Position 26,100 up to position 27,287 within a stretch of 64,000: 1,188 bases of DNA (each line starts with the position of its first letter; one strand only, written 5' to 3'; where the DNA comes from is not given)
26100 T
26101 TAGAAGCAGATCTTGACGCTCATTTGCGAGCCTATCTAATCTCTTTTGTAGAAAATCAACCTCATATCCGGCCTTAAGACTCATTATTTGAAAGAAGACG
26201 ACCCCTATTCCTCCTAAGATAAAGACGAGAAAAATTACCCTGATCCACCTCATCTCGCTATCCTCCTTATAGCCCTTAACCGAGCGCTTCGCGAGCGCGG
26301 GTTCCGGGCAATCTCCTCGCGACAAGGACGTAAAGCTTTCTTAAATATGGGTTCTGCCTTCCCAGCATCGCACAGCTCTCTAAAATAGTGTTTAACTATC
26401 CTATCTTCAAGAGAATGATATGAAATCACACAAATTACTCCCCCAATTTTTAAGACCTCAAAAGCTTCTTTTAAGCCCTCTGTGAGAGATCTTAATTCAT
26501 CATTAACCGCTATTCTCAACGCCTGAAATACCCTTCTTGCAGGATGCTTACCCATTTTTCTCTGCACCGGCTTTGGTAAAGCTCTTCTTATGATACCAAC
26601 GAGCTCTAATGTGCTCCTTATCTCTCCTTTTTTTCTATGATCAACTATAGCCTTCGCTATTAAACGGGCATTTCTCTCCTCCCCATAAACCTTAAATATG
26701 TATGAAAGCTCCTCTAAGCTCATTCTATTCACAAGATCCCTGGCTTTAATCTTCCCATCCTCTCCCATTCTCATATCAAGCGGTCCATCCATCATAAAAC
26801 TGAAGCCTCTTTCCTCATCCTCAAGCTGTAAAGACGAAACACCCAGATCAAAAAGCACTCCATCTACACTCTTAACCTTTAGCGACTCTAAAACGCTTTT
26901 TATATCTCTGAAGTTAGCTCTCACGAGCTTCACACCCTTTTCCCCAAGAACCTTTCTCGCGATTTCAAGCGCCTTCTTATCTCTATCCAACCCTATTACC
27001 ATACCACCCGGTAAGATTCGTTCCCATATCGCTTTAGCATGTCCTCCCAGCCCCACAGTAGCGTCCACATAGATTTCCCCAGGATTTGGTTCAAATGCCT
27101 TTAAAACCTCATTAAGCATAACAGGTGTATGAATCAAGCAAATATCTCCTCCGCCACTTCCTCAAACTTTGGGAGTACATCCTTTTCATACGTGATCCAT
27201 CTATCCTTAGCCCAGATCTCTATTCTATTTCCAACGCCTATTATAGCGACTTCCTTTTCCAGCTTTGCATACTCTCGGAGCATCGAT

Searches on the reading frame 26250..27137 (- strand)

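Call 46: search_protein_families(library=pfam, proteins=[window:26250-27137:-], max_evalue=0.00001)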
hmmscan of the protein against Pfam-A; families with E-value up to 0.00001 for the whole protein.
window:26250-27137:- (295 aa): 2 families
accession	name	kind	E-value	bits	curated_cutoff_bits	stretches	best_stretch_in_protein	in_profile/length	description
PF01795.25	Methyltransf_5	-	2.2e-100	336.6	27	1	2-292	3-308/309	MraW methylase family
PF13847.12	Methyltransf_31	-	1.8e-08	34.6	27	0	20-97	4-81/145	Methyltransferase domain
